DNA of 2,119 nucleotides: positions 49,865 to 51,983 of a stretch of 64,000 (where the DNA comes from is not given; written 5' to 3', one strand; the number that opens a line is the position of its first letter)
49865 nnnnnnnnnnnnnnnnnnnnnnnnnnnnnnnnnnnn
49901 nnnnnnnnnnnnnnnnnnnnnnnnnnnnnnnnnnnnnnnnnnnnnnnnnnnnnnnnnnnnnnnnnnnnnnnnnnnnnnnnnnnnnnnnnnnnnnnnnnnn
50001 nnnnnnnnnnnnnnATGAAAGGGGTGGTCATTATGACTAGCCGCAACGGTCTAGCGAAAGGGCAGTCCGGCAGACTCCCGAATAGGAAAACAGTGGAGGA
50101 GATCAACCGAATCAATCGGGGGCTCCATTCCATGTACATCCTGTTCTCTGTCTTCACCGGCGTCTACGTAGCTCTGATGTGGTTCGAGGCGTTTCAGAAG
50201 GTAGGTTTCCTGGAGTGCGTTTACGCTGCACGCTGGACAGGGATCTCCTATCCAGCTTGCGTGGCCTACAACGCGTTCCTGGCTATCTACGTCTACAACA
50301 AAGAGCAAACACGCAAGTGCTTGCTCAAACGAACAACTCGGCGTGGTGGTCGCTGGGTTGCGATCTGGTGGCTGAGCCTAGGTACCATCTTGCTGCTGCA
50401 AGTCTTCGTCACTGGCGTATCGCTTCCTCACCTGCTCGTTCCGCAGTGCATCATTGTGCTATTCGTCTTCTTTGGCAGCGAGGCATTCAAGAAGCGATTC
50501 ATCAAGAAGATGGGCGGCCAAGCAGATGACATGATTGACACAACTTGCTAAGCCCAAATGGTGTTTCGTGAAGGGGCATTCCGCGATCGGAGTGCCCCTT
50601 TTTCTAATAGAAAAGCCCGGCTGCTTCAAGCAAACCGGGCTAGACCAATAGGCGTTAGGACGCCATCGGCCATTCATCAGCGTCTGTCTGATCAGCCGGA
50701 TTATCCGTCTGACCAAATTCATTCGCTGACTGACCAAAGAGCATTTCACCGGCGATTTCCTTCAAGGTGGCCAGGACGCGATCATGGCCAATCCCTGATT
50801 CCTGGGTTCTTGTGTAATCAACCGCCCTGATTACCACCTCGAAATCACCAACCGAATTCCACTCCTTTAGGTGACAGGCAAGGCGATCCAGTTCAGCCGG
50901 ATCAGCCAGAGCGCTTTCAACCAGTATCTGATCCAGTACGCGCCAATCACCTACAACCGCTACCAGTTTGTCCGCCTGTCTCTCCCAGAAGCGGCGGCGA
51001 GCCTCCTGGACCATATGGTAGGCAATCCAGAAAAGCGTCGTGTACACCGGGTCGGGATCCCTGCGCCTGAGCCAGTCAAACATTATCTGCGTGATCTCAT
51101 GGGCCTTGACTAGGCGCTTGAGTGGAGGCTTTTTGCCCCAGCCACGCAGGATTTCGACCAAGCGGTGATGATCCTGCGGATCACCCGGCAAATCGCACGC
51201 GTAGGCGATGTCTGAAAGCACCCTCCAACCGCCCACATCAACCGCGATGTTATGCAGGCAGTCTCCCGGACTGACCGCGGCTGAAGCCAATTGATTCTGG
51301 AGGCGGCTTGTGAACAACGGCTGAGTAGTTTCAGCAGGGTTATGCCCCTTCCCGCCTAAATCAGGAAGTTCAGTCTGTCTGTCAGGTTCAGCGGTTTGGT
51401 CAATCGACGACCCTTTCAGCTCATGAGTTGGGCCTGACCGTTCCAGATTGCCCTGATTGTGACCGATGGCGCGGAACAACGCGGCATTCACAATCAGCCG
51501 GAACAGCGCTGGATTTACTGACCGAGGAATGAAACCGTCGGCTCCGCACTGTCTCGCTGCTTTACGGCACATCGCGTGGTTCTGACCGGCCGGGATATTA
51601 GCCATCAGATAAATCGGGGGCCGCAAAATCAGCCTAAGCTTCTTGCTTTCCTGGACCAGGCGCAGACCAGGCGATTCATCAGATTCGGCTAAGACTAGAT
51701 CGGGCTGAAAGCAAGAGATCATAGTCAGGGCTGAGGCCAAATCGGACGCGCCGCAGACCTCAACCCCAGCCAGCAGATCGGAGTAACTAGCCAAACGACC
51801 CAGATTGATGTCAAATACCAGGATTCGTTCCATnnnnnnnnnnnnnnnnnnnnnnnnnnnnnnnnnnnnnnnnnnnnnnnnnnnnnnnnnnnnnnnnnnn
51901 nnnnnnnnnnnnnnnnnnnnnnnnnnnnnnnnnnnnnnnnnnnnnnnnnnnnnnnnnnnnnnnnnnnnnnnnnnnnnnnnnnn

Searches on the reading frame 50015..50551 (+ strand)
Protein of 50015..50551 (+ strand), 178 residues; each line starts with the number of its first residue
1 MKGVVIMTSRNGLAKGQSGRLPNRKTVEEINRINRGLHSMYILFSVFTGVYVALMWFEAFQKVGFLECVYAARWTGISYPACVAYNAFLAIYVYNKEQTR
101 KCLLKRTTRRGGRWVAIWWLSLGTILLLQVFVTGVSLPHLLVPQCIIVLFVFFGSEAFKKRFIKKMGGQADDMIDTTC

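Call 9: search_protein_families(library=pfam, proteins=[window:50015-50551:+], max_evalue=0.01)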
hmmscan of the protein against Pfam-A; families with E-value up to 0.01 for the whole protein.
window:50015-50551:+ (178 aa): 1 family
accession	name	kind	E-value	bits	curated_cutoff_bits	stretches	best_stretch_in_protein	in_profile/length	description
PF15012.11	DUF4519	-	0.0042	17.6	27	0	132-154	30-52/56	Domain of unknown function (DUF4519)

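Call 33: find_encoding_contigs(protein=window:50015-50551:+, flank=4000, max_places=10)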
Protein window:50015-50551:+ (178 aa): 1 contig read that carries it; 1 place shown.
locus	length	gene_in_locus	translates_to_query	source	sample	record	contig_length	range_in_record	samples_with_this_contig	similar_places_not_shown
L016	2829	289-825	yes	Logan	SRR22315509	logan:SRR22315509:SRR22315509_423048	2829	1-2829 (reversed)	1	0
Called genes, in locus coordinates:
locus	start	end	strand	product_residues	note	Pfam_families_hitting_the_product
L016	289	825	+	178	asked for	-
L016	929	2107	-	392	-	-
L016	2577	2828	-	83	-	?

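Call 73: search_protein_families(library=ncbifam, proteins=[window:50015-50551:+], max_evalue=1)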
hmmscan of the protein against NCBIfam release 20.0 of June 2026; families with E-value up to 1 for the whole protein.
window:50015-50551:+ (178 aa): 3 families
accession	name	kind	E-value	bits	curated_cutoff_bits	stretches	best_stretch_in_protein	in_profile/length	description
NF033887.1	conj_TraX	equivalog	0.0083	15.7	100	1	97-155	60-120/163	conjugal transfer protein TraX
NF008764.0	PRK11798.1-4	equivalog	0.06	13.2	191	1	69-98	68-97/143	ClpXP protease specificity-enhancing factor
NF010474.0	PRK13899.1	equivalog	0.69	10.5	74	1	50-104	32-85/97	type IV secretion system protein VirB3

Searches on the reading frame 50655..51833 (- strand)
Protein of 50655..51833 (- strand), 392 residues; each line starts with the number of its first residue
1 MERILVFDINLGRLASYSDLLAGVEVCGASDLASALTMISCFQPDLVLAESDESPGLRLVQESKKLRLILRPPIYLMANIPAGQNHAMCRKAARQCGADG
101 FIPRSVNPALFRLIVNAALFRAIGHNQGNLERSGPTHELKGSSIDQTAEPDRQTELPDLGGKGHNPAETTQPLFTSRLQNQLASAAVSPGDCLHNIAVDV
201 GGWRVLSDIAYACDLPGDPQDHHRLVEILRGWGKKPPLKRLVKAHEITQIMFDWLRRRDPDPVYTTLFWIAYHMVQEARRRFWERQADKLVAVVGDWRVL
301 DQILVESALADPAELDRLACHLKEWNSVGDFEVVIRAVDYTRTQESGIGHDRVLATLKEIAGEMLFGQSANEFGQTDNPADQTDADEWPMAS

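Call 9: search_protein_families(library=pfam, proteins=[window:50655-51833:-], max_evalue=0.01)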
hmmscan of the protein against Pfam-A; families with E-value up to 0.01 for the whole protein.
window:50655-51833:- (392 aa): 0 families

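Call 15: find_homologous_proteins(query=window:50655-51833:-)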
Query window:50655-51833:- (392 aa): 2 proteins with E <= 0.001 among 8000 candidates.
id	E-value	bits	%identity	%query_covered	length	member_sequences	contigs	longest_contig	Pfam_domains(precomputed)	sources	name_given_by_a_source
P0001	1.2e-266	902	100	100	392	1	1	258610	-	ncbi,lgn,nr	ncbi:MAG: hypothetical protein PHI73_01895 [Patescibacteria group bacterium]|nr:hypothetical protein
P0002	3.1e-234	795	90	100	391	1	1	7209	-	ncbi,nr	ncbi:MAG: hypothetical protein PHH01_04995 [Patescibacteria group bacterium]|nr:hypothetical protein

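Call 16: find_encoding_contigs(protein=P0002, flank=10000)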
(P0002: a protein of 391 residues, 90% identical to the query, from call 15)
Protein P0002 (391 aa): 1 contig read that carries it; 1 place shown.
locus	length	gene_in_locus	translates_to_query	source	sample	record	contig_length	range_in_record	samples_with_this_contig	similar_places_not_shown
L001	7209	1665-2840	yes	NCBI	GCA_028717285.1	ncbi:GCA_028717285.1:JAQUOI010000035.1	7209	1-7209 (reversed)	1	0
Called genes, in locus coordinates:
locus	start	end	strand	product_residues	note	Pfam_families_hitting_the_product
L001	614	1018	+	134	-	-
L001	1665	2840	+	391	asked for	-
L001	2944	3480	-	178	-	-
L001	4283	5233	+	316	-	PF00005:ABC_tran, PF13304:AAA_21 (weak)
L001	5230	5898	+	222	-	PF00702:Hydrolase, PF12710:HAD (weak), PF13419:HAD_2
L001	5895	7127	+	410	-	PF12679:ABC2_membrane_2, PF12698:ABC2_membrane_3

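Call 17: find_encoding_contigs(protein=P0001, flank=3000, max_places=3)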
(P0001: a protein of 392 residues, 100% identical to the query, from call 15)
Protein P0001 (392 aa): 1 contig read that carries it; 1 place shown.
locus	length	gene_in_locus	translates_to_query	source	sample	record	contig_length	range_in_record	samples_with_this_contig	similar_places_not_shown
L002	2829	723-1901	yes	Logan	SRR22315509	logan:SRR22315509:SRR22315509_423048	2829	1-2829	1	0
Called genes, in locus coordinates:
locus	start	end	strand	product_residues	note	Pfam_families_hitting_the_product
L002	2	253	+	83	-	?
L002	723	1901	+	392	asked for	-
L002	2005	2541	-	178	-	-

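Call 73: search_protein_families(library=ncbifam, proteins=[window:50655-51833:-], max_evalue=1)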
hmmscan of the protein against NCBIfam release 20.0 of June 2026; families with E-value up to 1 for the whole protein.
window:50655-51833:- (392 aa): 0 families

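Call 74: search_protein_representatives(protein=window:50655-51833:-)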
Query: 392 residues. Proteins with E-value up to 0.001 (for the whole library): 26; up to 1e-10: 10; up to 1e-30: 2. The best 26 are listed.
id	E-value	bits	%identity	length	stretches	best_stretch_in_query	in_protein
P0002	9.9e-235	795.2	91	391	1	1-392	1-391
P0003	2.2e-63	231.0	37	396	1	2-369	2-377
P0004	1.3e-19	86.9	37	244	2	1-126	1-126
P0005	2.2e-18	82.9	35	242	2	1-122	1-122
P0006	1.4e-16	77.0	41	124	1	1-121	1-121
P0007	3.2e-16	75.7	37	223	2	25-138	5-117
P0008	8.4e-15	71.1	34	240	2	4-123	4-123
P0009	2.7e-12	62.9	32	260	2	1-122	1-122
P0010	2.0e-11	60.0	33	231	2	1-119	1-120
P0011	3.8e-11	59.0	30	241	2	1-124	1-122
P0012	1.6e-10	57.0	29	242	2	1-123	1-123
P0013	1.1e-09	54.3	32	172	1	1-152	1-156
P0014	8.3e-09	51.4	34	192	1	1-125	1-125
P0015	1.5e-07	47.2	32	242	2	3-122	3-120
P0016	1.3e-06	44.1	36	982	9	214-241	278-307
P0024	1.2e-04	37.6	31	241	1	196-339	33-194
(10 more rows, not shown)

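Call 75: find_encoding_contigs(protein=P0003, flank=5000)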
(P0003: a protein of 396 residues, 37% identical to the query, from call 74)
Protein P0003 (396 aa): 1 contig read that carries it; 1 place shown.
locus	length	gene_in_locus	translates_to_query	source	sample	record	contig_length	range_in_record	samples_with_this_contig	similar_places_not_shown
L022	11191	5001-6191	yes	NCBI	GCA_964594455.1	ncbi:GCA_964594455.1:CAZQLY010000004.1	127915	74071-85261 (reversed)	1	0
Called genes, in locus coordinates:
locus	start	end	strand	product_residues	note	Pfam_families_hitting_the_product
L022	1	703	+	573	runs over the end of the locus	PF00041:fn3 (weak), PF16656:Pur_ac_phosph_N (weak), PF13517:FG-GAP_3 (faint)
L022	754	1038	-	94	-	PF00216:Bac_DNA_binding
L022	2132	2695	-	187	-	-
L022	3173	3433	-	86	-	PF22296:bAvd (weak)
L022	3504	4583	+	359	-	PF00078:RVT_1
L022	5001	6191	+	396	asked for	-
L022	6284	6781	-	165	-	-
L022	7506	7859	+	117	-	-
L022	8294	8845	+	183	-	PF01725:Ham1p_like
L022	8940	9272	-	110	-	PF04956:TrbC (weak), PF18895:T4SS_pilin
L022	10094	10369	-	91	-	PF04226:Transgly_assoc (weak)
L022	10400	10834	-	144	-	PF07464:ApoLp-III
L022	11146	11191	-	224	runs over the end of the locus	PF00081:Sod_Fe_N, PF02777:Sod_Fe_C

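Call 76: search_protein_families(library=pfam, proteins=[P0003, P0004, P0005, P0006, P0007, P0008, P0009, P0013, P0024], max_evalue=0.01)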
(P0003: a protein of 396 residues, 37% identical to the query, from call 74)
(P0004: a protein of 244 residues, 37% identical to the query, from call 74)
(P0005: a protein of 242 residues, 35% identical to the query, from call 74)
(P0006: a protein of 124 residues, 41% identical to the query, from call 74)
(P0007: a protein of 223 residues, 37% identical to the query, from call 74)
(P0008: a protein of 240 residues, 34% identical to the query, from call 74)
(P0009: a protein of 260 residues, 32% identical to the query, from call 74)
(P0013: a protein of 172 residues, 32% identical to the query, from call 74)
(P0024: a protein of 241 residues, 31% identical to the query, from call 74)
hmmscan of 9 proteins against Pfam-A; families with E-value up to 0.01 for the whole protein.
P0003 (396 aa): 0 families

P0004 (244 aa): 0 families

P0005 (242 aa): 0 families

P0006 (124 aa): 0 families

P0007 (223 aa): 1 family
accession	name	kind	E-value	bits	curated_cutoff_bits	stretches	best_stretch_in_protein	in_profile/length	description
PF00072.30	Response_reg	-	0.00096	19.7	30.2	1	10-95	29-110/111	Response regulator receiver domain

P0008 (240 aa): 1 family
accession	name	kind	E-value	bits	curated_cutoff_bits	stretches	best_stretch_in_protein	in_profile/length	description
PF00072.30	Response_reg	-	2.5e-05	24.9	30.2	1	19-115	16-110/111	Response regulator receiver domain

P0009 (260 aa): 0 families

P0013 (172 aa): 0 families

P0024 (241 aa): 0 families

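Call 90: search_solved_structures(query=window:50655-51833:-, max_evalue=1)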
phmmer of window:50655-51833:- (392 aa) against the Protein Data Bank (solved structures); distinct sequences matched with E-value up to 1: 6.
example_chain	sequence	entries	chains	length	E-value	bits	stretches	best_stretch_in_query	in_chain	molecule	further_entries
2qsj_A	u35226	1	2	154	0.00063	22.1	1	19-115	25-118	DNA-binding response regulator, LuxR family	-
5t3y_A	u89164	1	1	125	0.014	17.6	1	20-112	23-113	Two-component system response regulator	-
4tqj_A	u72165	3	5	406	0.033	16.4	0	151-219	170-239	Lectin 2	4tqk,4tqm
2bwm_A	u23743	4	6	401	0.1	14.8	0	192-221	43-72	PSATHYRELLA VELUTINA LECTIN PVL | PSATHYRELLA VELUTINA LECTIN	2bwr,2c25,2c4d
4up4_A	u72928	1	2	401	0.12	14.6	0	192-220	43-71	LECTIN PVL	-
5mb4_A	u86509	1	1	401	0.31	13.2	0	191-221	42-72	GlcNAc specific lectin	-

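Call 91: find_encoding_contigs(protein=P0004, flank=4000, max_places=3)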
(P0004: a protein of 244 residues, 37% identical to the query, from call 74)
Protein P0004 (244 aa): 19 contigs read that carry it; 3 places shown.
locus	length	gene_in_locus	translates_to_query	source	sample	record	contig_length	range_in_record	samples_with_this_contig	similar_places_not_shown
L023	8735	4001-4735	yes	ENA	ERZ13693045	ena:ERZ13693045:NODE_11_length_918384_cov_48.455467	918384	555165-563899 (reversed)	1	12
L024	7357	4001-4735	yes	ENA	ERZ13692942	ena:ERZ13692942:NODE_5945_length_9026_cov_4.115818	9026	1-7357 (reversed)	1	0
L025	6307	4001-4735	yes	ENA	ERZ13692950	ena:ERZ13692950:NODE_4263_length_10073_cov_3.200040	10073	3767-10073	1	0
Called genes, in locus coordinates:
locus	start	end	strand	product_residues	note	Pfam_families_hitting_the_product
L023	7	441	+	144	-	PF01161:PBP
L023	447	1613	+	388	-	PF09587:PGA_cap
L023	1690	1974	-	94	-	PF00216:Bac_DNA_binding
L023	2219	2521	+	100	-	-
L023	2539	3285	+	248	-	-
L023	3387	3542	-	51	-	-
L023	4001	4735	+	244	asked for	-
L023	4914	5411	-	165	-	-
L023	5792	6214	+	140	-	PF08719:NADAR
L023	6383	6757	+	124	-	-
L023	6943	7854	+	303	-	-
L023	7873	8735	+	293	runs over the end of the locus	PF01522:Polysacc_deac_1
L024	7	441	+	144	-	PF01161:PBP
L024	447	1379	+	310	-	PF09587:PGA_cap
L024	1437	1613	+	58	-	-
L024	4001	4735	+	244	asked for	-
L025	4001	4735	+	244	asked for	-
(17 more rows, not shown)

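Call 92: find_encoding_contigs(protein=P0005, flank=4000, max_places=3)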
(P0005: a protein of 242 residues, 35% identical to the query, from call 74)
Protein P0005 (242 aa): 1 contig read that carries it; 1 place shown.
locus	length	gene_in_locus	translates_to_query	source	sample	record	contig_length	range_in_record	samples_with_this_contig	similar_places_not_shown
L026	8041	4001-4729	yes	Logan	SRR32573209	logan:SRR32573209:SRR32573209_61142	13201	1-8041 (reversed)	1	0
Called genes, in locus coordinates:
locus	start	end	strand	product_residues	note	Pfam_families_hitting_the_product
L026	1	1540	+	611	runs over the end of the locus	PF03485:Arg_tRNA_synt_N, PF00750:tRNA-synt_1d, PF05746:DALR_1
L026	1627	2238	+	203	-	PF01862:PvlArgDC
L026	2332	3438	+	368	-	-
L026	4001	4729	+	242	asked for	-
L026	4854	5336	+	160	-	-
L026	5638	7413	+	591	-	PF01807:Zn_ribbon_DnaG, PF08275:DNAG_N, PF01751:Toprim, PF13155:Toprim_2, PF13662:Toprim_4, PF10410:DnaB_bind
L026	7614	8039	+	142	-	?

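Call 99: find_encoding_contigs(protein=P0008, flank=2500, max_places=2)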
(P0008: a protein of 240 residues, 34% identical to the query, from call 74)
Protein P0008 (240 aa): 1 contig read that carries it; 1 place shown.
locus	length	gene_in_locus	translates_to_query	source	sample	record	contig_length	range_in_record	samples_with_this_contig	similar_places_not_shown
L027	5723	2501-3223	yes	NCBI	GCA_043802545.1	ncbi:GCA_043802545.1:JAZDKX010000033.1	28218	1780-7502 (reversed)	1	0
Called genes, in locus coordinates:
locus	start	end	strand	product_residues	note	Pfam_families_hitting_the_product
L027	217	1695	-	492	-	PF02446:Glyco_hydro_77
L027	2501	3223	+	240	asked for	PF00072:Response_reg (faint)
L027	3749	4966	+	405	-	PF17170:DUF5128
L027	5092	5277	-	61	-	-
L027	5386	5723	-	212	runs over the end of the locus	-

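Call 100: find_encoding_contigs(protein=P0009, flank=2500, max_places=2)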
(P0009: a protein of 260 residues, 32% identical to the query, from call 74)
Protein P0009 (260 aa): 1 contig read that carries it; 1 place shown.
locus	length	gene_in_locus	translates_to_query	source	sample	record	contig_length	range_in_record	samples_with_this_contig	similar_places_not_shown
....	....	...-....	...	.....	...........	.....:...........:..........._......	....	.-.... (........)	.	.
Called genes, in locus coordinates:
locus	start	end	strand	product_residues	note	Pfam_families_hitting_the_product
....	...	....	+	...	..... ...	-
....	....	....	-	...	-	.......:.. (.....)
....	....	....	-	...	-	?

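Call 101: find_encoding_contigs(protein=P0010, flank=2500, max_places=2)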
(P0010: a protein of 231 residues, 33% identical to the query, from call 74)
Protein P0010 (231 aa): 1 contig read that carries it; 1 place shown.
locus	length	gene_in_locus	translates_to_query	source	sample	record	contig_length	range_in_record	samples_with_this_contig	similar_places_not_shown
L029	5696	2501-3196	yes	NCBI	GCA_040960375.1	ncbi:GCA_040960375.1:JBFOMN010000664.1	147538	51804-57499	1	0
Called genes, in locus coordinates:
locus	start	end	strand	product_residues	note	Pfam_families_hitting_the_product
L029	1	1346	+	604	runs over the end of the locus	PF03485:Arg_tRNA_synt_N, PF00750:tRNA-synt_1d, PF05746:DALR_1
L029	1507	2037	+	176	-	PF01862:PvlArgDC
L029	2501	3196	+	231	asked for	-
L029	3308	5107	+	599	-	PF01807:Zn_ribbon_DnaG, PF08275:DNAG_N, PF01751:Toprim, PF13155:Toprim_2, PF13662:Toprim_4, PF10410:DnaB_bind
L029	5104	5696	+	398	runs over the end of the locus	PF03979:Sigma70_r1_1, PF00140:Sigma70_r1_2, PF04542:Sigma70_r2, PF04539:Sigma70_r3, PF04545:Sigma70_r4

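Call 115: predict_structure(alignment_id=A7)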
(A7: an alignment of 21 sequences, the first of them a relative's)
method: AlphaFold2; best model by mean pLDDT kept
length: 392 residues; sequences in the alignment: 21
mean_pLDDT: 77.6   pTM: 0.48
mean pLDDT of the five models: 77.6, 77.3, 77.2, 76.8, 76.7
residues with pLDDT >= 90: 126; 70-90: 166; 50-70: 38; < 50: 62
segments of 3 or more residues with pLDDT < 50: 133-175, 187-189, 371-378, 387-392
pLDDT, mean of each block of 10 residues (from residue 1): 93 89 93 95 95 89 89 93 80 94 79 86 71 47 40 36 36 47 53 92 87 83 94 94 90 78 90 89 84 80 83 88 89 86 68 89 72 49 48 38
secondary structure, 60 per line:
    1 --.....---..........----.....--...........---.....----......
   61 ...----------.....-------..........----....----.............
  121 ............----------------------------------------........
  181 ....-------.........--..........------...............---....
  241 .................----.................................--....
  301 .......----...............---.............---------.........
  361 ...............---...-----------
elements in order: E3-7 H11-20 E25-29 H32-42 E46-50 H55-63 E74-78 H86-95 E100-103 H108-132 H173-184 H192-200 H203-212 H219-233 H237-257 H262-294 H297-307 H312-326 H330-342 H352-375

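Call 117: fold_search(model_id=the predicted structure, library=pdb)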
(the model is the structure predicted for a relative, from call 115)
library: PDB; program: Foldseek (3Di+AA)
matches with E <= 10: 1336; with E <= 0.001: 79
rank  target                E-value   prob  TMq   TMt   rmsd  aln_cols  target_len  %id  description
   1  1mvo                  3.5e-05  1.00  0.26  0.77   3.3       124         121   22  Crystal structure of the PhoP receiver domain from Bacillus subtilis (released 2002-10-16)
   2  8fk2_A                6.3e-05  1.00  0.26  0.78   3.1       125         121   22  The N-terminal VicR from Streptococcus mutans (released 2023-10-25)
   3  5hm6_A                6.9e-05  1.00  0.26  0.78   2.9       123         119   23  N-terminal domain of BfmR from Acinetobacter baumannii (released 2017-01-18)
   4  2jb9_A                9.8e-05  1.00  0.26  0.76   3.2       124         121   21  PhoB response regulator receiver domain constitutively-active double mutant D10A and D53E. (released 2007-01-04)
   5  5m7n_A                1.1e-04  1.00  0.30  0.26   3.7       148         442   24  Crystal structure of NtrX from Brucella abortus in complex with ATP processed with the CrystalDirect automated mountin (released 2017-01-25)
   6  5m7n_B                1.1e-04  1.00  0.29  0.27   4.0       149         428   27  Crystal structure of NtrX from Brucella abortus in complex with ATP processed with the CrystalDirect automated mountin (released 2017-01-25)
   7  3hdg_A                1.2e-04  1.00  0.26  0.71   4.1       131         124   18  Crystal structure of the N-terminal domain of an uncharacterized protein (WS1339) from Wolinella succinogenes (released 2009-05-19)
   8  3crn_B                1.2e-04  1.00  0.27  0.77   3.6       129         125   22  Crystal structure of response regulator receiver domain protein (CheY-like) from Methanospirillum hungatei JF-1 (released 2008-04-22)
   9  3f7a_B                1.4e-04  1.00  0.28  0.29   3.4       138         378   20  Structure of Orthorhombic crystal form of Pseudomonas aeruginosa RssB (released 2009-11-24)
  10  5e3j_A                1.6e-04  1.00  0.27  0.79   2.9       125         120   23  The response regulator RstA is a potential drug target for Acinetobacter baumannii (released 2016-05-04)
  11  6br7_A                1.8e-04  1.00  0.27  0.79   2.7       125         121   22  Beryllium fluorinated receiver domain of BfmR from Acinetobacter baumannii (released 2018-02-21)
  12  6br7_B                1.8e-04  1.00  0.27  0.79   2.8       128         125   22  Beryllium fluorinated receiver domain of BfmR from Acinetobacter baumannii (released 2018-02-21)
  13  1nxs                  1.9e-04  1.00  0.27  0.83   2.5       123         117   20  MicArec pH4.9 (released 2004-02-17)
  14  3hdg_B                1.9e-04  1.00  0.26  0.71   3.8       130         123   18  Crystal structure of the N-terminal domain of an uncharacterized protein (WS1339) from Wolinella succinogenes (released 2009-05-19)
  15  3crn_A                2.1e-04  1.00  0.28  0.78   3.4       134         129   22  Crystal structure of response regulator receiver domain protein (CheY-like) from Methanospirillum hungatei JF-1 (released 2008-04-22)
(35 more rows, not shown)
